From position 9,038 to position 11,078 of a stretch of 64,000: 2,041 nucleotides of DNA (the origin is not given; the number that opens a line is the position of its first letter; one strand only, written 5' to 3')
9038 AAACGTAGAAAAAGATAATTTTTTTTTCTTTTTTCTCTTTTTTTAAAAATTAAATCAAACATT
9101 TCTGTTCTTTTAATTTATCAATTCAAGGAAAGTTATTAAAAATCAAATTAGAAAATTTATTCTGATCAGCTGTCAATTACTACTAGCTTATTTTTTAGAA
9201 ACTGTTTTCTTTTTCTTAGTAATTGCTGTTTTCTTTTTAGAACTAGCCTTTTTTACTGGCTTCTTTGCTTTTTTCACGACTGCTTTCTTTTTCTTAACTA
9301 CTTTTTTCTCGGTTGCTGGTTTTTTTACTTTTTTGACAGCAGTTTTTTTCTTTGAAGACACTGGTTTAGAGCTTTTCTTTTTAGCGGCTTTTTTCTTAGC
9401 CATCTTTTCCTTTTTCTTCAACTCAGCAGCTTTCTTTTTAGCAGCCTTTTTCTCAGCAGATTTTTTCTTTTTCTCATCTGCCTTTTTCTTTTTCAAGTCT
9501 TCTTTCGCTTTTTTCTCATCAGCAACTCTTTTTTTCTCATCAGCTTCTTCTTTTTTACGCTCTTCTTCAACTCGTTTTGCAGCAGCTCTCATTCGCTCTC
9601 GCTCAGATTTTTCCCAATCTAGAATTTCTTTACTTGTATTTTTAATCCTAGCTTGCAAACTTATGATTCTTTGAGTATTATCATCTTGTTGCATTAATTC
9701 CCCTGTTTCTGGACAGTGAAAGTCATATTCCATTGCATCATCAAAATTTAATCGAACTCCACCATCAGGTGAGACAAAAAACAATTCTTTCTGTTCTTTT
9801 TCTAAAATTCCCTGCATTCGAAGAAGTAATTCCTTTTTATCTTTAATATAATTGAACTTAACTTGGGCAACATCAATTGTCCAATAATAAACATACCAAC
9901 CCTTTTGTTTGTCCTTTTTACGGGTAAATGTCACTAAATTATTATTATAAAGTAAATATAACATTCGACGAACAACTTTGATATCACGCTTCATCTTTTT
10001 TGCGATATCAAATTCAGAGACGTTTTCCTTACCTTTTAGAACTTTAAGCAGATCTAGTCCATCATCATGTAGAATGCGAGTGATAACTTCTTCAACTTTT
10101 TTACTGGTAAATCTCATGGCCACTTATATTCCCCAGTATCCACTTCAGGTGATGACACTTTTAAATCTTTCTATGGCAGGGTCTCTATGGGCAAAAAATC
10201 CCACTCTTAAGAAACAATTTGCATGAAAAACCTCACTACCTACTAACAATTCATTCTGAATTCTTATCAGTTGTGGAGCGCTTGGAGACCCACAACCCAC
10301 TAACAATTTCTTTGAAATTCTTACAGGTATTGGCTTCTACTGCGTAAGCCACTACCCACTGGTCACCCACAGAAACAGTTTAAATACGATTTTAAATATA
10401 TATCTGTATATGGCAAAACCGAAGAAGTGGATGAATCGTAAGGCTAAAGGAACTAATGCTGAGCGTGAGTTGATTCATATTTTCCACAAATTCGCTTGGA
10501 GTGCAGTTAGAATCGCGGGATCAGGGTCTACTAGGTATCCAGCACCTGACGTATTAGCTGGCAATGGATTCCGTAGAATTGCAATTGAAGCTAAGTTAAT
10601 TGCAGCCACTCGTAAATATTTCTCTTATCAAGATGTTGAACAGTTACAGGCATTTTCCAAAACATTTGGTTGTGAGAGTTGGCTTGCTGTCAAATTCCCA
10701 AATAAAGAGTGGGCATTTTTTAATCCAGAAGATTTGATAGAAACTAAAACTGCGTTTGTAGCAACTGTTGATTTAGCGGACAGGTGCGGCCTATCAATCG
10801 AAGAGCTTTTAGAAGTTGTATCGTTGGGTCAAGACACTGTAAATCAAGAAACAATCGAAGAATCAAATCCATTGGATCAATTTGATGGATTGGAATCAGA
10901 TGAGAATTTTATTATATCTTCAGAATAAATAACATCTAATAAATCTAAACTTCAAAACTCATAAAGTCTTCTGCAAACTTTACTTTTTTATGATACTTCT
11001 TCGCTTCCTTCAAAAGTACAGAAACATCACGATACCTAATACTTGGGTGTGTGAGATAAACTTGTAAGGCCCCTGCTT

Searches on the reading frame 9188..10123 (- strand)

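Call 9: search_protein_families(library=pfam, proteins=[window:9188-10123:-])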
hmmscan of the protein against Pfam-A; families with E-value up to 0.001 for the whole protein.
window:9188-10123:- (311 aa): 2 families
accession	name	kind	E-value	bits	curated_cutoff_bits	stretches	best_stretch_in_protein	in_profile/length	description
PF02002.24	TFIIE_alpha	-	1e-14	54.7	22.9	1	10-102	3-94/105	TFIIE alpha subunit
PF25212.1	HVO_A0114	-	3.4e-07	30.4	27.6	1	12-80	14-81/84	HVO_A0114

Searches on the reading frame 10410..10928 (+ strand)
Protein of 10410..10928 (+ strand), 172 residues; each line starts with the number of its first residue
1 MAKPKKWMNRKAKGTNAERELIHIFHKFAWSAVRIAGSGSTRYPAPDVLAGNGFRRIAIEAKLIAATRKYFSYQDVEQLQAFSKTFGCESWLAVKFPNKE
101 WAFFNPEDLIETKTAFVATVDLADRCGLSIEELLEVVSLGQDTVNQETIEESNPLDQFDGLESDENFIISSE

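Call 9: search_protein_families(library=pfam, proteins=[window:10410-10928:+])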
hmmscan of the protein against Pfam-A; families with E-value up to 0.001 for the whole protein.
window:10410-10928:+ (172 aa): 1 family
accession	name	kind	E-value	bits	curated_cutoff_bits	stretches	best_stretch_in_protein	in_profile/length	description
PF01870.24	Hjc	-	2e-23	82.6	21.1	1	17-107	2-92/93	Archaeal holliday junction resolvase (hjc)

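Call 10: find_encoding_contigs(protein=window:10410-10928:+, flank=10000, max_places=10)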
Protein window:10410-10928:+ (172 aa): 24 contigs read that carry it; 10 places shown.
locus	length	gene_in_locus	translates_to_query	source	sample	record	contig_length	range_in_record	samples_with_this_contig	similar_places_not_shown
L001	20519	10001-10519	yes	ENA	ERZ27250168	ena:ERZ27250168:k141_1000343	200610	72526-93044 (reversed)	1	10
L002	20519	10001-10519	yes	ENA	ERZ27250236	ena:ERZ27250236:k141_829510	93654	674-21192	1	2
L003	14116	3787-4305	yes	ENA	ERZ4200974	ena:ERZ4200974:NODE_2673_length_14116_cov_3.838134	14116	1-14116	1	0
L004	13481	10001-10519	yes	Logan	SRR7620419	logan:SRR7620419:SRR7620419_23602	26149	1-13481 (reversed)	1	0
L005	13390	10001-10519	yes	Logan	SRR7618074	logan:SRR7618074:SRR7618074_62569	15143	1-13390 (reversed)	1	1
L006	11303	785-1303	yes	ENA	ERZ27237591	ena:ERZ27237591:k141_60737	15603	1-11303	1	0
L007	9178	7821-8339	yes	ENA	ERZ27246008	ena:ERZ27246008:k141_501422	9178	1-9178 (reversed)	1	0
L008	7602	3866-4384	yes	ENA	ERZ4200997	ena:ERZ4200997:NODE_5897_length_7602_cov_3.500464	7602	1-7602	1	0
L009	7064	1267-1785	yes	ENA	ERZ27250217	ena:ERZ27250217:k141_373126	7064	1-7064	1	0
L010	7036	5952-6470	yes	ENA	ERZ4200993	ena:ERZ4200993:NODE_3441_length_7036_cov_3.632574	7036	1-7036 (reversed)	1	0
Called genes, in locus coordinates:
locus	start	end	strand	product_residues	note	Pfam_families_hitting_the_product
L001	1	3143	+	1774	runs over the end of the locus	-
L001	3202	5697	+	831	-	-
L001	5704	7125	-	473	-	-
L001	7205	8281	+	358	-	-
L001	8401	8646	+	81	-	-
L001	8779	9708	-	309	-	PF02002:TFIIE_alpha, PF25212:HVO_A0114 (weak)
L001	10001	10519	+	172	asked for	PF01870:Hjc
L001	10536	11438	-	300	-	PF23023:Anti-Pycsar_Apyc1, PF13691:Lactamase_B_4 (weak), PF00753:Lactamase_B, PF12706:Lactamase_B_2 (weak)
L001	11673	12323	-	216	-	PF00702:Hydrolase, PF13419:HAD_2, PF13242:Hydrolase_like (weak)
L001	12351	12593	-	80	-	PF03685:UPF0147 (weak)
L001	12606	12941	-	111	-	PF01920:Prefoldin_2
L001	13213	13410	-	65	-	PF01780:Ribosomal_L37ae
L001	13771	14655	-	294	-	PF10543:ORF6N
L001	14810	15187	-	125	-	-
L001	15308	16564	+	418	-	PF00999:Na_H_Exchanger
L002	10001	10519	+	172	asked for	PF01870:Hjc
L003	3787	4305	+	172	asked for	PF01870:Hjc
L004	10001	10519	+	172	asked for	PF01870:Hjc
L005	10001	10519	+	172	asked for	PF01870:Hjc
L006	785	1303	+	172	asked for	PF01870:Hjc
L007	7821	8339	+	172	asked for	PF01870:Hjc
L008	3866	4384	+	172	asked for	PF01870:Hjc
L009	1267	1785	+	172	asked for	PF01870:Hjc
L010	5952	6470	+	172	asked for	PF01870:Hjc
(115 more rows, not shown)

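Call 17: find_homologous_proteins(query=window:10410-10928:+, max_evalue=1e-10)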
Query window:10410-10928:+ (172 aa): 444 proteins with E <= 1e-10 among 521 candidates; the best 120 are listed.
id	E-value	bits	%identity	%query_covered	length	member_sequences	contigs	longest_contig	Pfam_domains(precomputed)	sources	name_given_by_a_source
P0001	4.0e-107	373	99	100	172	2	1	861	PF01870.25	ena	-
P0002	5.2e-79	282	89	81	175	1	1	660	PF01870.25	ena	-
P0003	3.4e-64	234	72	86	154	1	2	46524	PF01870.25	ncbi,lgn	-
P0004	4.1e-63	230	75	80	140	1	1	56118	PF01870.25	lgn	-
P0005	5.5e-62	227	74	78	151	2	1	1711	PF01870.25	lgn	-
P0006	1.0e-60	222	73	77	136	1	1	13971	PF01870.25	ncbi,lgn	-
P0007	1.1e-60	222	68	89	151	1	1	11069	PF01870.25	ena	-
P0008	2.0e-59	218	69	82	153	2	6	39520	PF01870.25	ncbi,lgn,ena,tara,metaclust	tara:strand:+ start:2407 stop:2868 length:462 start_codon:yes stop_codon:yes gene_type:complete|meta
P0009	3.4e-57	211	70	77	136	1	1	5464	PF01870.25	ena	-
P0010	2.3e-56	208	71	76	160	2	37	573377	PF01870.25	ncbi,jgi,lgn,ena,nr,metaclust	ncbi:hypothetical protein HOC01_02140 [archaeon]|jgi:holliday junction resolvase Hjr|nr:hypothetical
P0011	1.2e-54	203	60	93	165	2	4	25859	PF01870.25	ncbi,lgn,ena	-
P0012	6.5e-53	197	67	76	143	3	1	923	PF01870.25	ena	-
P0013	1.2e-42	164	57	74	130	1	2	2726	PF01870.25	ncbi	-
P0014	6.9e-42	161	58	74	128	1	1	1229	PF24608.3,PF01870.25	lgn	-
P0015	1.4e-41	160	56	74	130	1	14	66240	PF01870.25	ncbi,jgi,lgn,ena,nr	ncbi:Holliday junction resolvase [archaeon]|jgi:holliday junction resolvase Hjr|nr:Holliday junction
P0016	2.1e-41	160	53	78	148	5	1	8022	PF01870.25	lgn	-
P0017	8.8e-41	158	55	75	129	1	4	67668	PF01870.25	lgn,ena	-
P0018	4.7e-40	155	55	74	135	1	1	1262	PF01870.25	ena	-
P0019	1.0e-39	154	56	73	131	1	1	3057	PF01870.25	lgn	-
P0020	1.1e-39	154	51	81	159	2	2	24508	PF01870.25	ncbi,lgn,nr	ncbi:Holliday junction resolvase [Candidatus Woesearchaeota archaeon]|nr:Holliday junction resolvase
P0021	1.2e-39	154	54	74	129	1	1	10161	PF01870.25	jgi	jgi:holliday junction resolvase Hjr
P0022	1.3e-39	154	54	74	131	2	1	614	PF01870.25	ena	-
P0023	1.3e-39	154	52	77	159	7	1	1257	PF01870.25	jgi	-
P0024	1.3e-39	154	52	76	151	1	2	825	PF01870.25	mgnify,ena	mgnify:CR=1 FL=1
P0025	2.6e-39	153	53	76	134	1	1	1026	PF01870.25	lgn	-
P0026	5.0e-39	152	55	74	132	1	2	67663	PF01870.25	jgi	-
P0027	5.1e-39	152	53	75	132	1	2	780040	PF01870.25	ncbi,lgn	-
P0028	5.3e-39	152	55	74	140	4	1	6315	PF01870.25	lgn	-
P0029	1.4e-38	151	54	74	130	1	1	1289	PF01870.25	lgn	-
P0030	1.5e-38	150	54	73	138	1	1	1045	PF01870.25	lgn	-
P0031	2.0e-38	150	55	74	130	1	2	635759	PF01870.25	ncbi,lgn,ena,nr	ncbi:MAG: Holliday junction resolvase [Nanoarchaeota archaeon]|nr:Holliday junction resolvase [Nanoa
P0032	2.1e-38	150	54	74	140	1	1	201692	PF01870.25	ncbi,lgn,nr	ncbi:Holliday junction resolvase [Candidatus Woesearchaeota archaeon]|nr:Holliday junction resolvase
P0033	2.1e-38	150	53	74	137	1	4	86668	PF01870.25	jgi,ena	jgi:holliday junction resolvase Hjr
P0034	2.2e-38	150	52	78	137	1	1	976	PF01870.25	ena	-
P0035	3.0e-38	149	55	74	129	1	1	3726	PF01870.25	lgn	-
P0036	3.1e-38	149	56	74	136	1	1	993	PF01870.25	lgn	-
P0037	3.4e-38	149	54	74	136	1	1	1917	PF01870.25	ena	-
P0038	3.6e-38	149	53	76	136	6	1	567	PF01870.25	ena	-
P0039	5.5e-38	149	54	74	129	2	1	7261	PF01870.25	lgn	-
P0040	5.6e-38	149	54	74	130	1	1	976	PF01870.25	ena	-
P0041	5.8e-38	148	56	74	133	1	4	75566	PF01870.25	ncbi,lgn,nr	ncbi:MAG: Holliday junction resolvase Hjc [Nanoarchaeota archaeon]|nr:Holliday junction resolvase [N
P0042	8.1e-38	148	54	74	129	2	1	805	PF01870.25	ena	-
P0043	8.9e-38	148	51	78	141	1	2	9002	PF01870.25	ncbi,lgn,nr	ncbi:Holliday junction resolvase [Candidatus Woesearchaeota archaeon]|nr:Holliday junction resolvase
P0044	1.1e-37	148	53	74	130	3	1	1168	PF01870.25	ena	-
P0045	1.2e-37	147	52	77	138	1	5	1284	PF01870.25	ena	-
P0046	1.3e-37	147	54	74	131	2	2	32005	PF01870.25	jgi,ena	-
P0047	1.4e-37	147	53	75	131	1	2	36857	PF01870.25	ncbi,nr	ncbi:Holliday junction resolvase [Candidatus Woesearchaeota archaeon]|nr:Holliday junction resolvase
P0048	1.4e-37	147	54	74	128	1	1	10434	PF01870.25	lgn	-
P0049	1.5e-37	147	54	74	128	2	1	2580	PF01870.25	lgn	-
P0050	1.6e-37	147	52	77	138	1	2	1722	PF01870.25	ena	-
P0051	2.2e-37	147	54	74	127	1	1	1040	PF01870.25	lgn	-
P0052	2.3e-37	147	53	75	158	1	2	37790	PF01870.25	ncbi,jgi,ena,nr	ncbi:Holliday junction resolvase [archaeon]|jgi:Holliday junction resolvase|nr:Holliday junction res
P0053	2.6e-37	146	54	74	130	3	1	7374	PF01870.25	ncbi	ncbi:Holliday junction resolvase Hjc [Nanoarchaeota archaeon]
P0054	3.1e-37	146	56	74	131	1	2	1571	PF01870.25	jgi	-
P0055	4.9e-37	145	53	74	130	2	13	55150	PF01870.25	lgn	-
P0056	5.2e-37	145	55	74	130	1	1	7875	PF01870.25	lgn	-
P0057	5.4e-37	145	52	77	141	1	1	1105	PF01870.25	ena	-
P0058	5.5e-37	145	51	77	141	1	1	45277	PF01870.25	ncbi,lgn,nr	ncbi:MAG: Holliday junction resolvase Hjc [Nanoarchaeota archaeon]|nr:Holliday junction resolvase Hj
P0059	6.9e-37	145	50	81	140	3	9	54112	PF01870.25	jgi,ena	-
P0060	7.1e-37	145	52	74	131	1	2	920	PF01870.25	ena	-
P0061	7.8e-37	145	54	73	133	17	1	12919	PF24608.3,PF01870.25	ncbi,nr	ncbi:MAG TPA: Holliday junction resolvase Hjc [Candidatus Nanoarchaeia archaeon]|nr:Holliday junctio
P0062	7.8e-37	145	52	73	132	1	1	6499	PF01870.25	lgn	-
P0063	8.8e-37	145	50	77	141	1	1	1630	PF01870.25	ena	-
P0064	9.4e-37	145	52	77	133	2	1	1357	PF01870.25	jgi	jgi:Holliday junction resolvase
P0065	1.4e-36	144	47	81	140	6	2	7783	PF01870.25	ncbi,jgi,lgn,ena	-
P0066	1.5e-36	144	49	83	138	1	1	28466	PF01870.25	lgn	-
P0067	1.7e-36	144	52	77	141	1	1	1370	PF01870.25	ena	-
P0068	1.9e-36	144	52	74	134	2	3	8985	PF24608.3,PF01870.25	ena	-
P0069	1.9e-36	143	53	76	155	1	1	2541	PF01870.25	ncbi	-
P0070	2.0e-36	143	51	74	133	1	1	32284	PF01870.25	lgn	-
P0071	2.1e-36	143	56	74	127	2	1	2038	PF01870.25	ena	-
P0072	2.1e-36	143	50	75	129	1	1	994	PF01870.25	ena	-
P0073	2.1e-36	143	52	75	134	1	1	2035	PF01870.25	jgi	jgi:holliday junction resolvase Hjr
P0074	2.2e-36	143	54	74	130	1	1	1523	PF01870.25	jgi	-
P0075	2.2e-36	143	52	74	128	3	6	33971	PF01870.25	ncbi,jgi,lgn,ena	-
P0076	3.1e-36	143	53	74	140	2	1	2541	PF01870.25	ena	-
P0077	4.5e-36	142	53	74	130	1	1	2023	PF01870.25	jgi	jgi:Holliday junction resolvase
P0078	4.7e-36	142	49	78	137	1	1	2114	PF01870.25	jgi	jgi:Holliday junction resolvase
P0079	5.0e-36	142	53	75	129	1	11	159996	PF01870.25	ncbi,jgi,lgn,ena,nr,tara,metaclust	ncbi:Holliday junction resolvase [Candidatus Woesearchaeota archaeon]|nr:Holliday junction resolvase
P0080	5.5e-36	142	48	77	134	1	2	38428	PF01870.25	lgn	-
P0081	6.2e-36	142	52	74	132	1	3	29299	PF01870.25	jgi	jgi:holliday junction resolvase Hjr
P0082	6.5e-36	142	53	77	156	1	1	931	PF01870.25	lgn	-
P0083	6.5e-36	142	53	74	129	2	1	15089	PF01870.25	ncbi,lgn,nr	ncbi:Holliday junction resolvase [Candidatus Woesearchaeota archaeon]|nr:Holliday junction resolvase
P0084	9.0e-36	141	52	74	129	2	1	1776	PF01870.25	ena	-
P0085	9.3e-36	141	49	74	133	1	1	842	PF01870.25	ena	-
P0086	1.1e-35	141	50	75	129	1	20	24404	PF01870.25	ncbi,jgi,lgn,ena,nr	ncbi:Holliday junction resolvase [Candidatus Woesearchaeota archaeon]|nr:Holliday junction resolvase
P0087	1.1e-35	141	54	74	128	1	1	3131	PF01870.25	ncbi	-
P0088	1.2e-35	141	51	74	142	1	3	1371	PF01870.25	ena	-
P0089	1.2e-35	141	52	74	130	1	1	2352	PF01870.25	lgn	-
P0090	1.3e-35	141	52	73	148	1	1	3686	PF01870.25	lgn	-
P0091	1.5e-35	141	52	74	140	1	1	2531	PF01870.25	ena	-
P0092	1.8e-35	140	51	74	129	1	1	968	PF01870.25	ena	-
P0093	2.0e-35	140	52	74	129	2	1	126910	PF01870.25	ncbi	-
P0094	2.1e-35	140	52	74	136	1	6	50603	PF01870.25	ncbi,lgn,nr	ncbi:Holliday junction resolvase [Candidatus Woesearchaeota archaeon]|nr:Holliday junction resolvase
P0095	2.1e-35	140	53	74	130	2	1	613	PF01870.25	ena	-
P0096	2.1e-35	140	51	77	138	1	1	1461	PF01870.25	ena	-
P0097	2.2e-35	140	54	74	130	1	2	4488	PF01870.25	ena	-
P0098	2.4e-35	140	50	74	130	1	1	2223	PF01870.25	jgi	jgi:Holliday junction resolvase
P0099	2.8e-35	140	49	69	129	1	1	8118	PF01870.25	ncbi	-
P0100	2.9e-35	140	52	74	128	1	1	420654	PF01870.25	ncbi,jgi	-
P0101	2.9e-35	140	55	74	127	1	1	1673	PF24608.3,PF01870.25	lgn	-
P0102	3.3e-35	140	53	74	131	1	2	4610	PF24608.3,PF01870.25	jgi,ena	-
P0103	3.5e-35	139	52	74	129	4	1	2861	PF01870.25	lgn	-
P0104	3.9e-35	139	50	74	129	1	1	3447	PF01870.25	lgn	-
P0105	4.3e-35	139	53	73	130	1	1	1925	PF01870.25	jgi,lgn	-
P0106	5.0e-35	139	51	74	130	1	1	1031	PF01870.25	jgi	jgi:Holliday junction resolvase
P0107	5.1e-35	139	51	74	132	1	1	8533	PF01870.25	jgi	jgi:holliday junction resolvase Hjr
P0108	5.3e-35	139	52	74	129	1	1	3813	PF01870.25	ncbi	-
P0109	6.2e-35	139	49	85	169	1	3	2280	PF01870.25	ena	-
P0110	6.4e-35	139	51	74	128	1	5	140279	PF01870.25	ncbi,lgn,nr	ncbi:MAG: Holliday junction resolvase Hjc [Candidatus Woesearchaeota archaeon]|nr:Holliday junction 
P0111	6.8e-35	138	50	74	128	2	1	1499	PF01870.25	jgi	jgi:Holliday junction resolvase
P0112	6.8e-35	138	51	74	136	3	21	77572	PF01870.25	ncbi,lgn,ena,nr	ncbi:Holliday junction resolvase [Candidatus Woesearchaeota archaeon]|nr:Holliday junction resolvase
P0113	6.9e-35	138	51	74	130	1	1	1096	PF01870.25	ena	-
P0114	7.3e-35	138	53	74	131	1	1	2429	PF01870.25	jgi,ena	-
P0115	7.7e-35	138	48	74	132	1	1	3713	PF01870.25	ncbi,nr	ncbi:MAG: Holliday junction resolvase [Nanoarchaeota archaeon]|nr:Holliday junction resolvase [Nanoa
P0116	8.5e-35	138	51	74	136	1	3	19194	PF01870.25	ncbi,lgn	-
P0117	8.9e-35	138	53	74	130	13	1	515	PF01870.25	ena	-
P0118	9.5e-35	138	48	78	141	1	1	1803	PF01870.25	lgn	-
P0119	1.0e-34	138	53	75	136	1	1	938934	PF01870.25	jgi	jgi:Holliday junction resolvase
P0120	1.1e-34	138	51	75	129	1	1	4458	PF01870.25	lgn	-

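Call 18: find_encoding_contigs(protein=P0010, flank=10000, max_places=2)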
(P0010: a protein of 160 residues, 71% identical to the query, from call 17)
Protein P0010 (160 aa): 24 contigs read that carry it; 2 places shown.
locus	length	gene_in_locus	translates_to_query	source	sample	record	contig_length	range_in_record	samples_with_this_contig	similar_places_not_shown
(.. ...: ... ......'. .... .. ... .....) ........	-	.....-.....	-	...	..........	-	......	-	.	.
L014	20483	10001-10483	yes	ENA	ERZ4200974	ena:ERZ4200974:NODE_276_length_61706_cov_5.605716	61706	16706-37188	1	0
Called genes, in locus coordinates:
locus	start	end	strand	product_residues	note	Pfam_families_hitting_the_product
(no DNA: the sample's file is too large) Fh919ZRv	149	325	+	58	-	-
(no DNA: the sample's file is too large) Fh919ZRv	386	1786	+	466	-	PF00999:Na_H_Exchanger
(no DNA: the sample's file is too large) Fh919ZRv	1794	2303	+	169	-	PF00924:MS_channel_2nd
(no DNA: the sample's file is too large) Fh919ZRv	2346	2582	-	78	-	PF03685:UPF0147 (weak)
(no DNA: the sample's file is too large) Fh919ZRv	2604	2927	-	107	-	PF01920:Prefoldin_2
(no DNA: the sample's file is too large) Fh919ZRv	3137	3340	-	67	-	PF01780:Ribosomal_L37ae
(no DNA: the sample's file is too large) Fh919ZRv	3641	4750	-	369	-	PF01321:Creatinase_N, PF00557:Peptidase_M24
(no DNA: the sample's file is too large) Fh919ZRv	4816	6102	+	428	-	PF00675:Peptidase_M16, PF05193:Peptidase_M16_C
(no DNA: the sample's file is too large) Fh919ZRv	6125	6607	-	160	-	PF04073:tRNA_edit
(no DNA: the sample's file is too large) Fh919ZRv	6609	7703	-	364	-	PF00579:tRNA-synt_1b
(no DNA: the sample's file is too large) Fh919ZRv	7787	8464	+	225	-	PF00702:Hydrolase, PF13419:HAD_2, PF13242:Hydrolase_like (weak)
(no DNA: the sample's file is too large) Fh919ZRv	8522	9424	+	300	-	PF13691:Lactamase_B_4 (weak), PF23023:Anti-Pycsar_Apyc1, PF00753:Lactamase_B, PF12706:Lactamase_B_2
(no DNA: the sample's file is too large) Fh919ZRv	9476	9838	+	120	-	-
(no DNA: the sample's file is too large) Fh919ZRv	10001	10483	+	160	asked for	PF01870:Hjc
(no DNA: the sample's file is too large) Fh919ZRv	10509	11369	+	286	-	PF02002:TFIIE_alpha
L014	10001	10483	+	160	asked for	PF01870:Hjc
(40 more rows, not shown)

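Call 19: find_encoding_contigs(protein=P0003, flank=10000, max_places=1)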
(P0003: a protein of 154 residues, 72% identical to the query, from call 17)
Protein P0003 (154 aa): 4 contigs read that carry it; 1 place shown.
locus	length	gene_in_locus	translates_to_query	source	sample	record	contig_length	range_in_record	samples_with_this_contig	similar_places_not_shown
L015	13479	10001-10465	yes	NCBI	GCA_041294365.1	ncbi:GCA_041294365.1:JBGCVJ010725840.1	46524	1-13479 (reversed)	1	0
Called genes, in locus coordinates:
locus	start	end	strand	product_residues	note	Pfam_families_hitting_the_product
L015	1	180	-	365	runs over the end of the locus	PF00350:Dynamin_N (faint), PF01926:MMR_HSR1, PF02421:FeoB_N, PF16897:MMR_HSR1_Xtn, PF02824:TGS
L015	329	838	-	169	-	-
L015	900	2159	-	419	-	PF00999:Na_H_Exchanger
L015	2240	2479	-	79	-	-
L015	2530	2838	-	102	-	PF01920:Prefoldin_2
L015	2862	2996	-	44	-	PF03604:Zn_ribbon_RPAB4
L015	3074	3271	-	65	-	PF01780:Ribosomal_L37ae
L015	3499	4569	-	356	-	PF01321:Creatinase_N, PF00557:Peptidase_M24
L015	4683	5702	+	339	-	PF00579:tRNA-synt_1b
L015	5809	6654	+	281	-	PF02498:Bro-N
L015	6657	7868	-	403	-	PF00675:Peptidase_M16, PF05193:Peptidase_M16_C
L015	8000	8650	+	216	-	PF00702:Hydrolase, PF13419:HAD_2, PF13242:Hydrolase_like (weak)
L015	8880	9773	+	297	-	PF13691:Lactamase_B_4, PF23023:Anti-Pycsar_Apyc1, PF00753:Lactamase_B, PF12706:Lactamase_B_2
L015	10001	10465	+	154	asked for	PF01870:Hjc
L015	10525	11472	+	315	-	PF02002:TFIIE_alpha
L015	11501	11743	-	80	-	-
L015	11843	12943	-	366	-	-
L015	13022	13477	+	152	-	?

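Call 20: find_encoding_contigs(protein=P0004, flank=10000, max_places=1)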
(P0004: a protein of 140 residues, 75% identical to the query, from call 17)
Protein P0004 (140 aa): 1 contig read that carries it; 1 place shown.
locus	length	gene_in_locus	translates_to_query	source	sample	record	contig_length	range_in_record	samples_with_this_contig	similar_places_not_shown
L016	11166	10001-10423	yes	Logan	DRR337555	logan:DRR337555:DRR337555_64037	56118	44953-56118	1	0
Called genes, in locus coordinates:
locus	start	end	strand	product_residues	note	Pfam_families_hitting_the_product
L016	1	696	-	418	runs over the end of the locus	PF00999:Na_H_Exchanger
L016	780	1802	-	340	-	PF00579:tRNA-synt_1b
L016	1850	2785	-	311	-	PF10343:Q_salvage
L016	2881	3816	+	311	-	PF01047:MarR (faint), PF08279:HTH_11 (faint), PF12802:MarR_2 (faint), PF12840:HTH_20 (faint), PF13404:HTH_AsnC-type, PF13412:HTH_24, PF13404:HTH_AsnC-type, PF13412:HTH_24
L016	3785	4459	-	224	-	PF09335:VTT_dom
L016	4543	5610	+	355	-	PF01321:Creatinase_N, PF00557:Peptidase_M24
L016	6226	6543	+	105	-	PF01920:Prefoldin_2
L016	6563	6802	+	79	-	PF03685:UPF0147 (weak)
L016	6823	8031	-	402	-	PF00675:Peptidase_M16, PF05193:Peptidase_M16_C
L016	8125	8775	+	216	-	PF00702:Hydrolase, PF13419:HAD_2, PF13242:Hydrolase_like (weak)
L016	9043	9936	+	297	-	PF13691:Lactamase_B_4, PF23023:Anti-Pycsar_Apyc1, PF00753:Lactamase_B, PF12706:Lactamase_B_2 (weak)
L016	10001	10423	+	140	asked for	PF01870:Hjc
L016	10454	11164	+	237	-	?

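Call 21: find_encoding_contigs(protein=P0008, flank=10000, max_places=1)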
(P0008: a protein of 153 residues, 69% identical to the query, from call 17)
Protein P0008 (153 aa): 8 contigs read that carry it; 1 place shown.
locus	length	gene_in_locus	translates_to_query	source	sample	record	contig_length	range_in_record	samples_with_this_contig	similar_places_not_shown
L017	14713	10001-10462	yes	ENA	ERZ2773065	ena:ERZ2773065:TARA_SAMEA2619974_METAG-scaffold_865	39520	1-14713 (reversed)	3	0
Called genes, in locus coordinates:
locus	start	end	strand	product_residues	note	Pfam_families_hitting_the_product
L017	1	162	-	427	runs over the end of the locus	PF00999:Na_H_Exchanger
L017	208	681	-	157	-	-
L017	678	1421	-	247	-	PF00106:adh_short, PF08659:KR, PF13561:adh_short_C2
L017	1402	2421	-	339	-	PF01073:3Beta_HSD, PF01370:Epimerase, PF02719:Polysacc_synt_2, PF16363:GDP_Man_Dehyd, PF13460:NAD_binding_10 (weak), PF07993:NAD_binding_4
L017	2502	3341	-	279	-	PF05096:Glu_cyclase_2 (faint)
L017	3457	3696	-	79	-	PF03685:UPF0147 (weak)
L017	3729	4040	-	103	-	PF01920:Prefoldin_2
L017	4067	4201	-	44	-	PF03604:Zn_ribbon_RPAB4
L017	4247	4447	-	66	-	PF01780:Ribosomal_L37ae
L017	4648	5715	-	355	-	PF01321:Creatinase_N, PF00557:Peptidase_M24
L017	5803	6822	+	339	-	PF00579:tRNA-synt_1b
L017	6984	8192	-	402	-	PF00675:Peptidase_M16, PF05193:Peptidase_M16_C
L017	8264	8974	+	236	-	PF00702:Hydrolase, PF13419:HAD_2, PF13242:Hydrolase_like (weak)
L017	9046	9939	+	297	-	PF13691:Lactamase_B_4, PF23023:Anti-Pycsar_Apyc1, PF00753:Lactamase_B, PF12706:Lactamase_B_2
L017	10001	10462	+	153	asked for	PF01870:Hjc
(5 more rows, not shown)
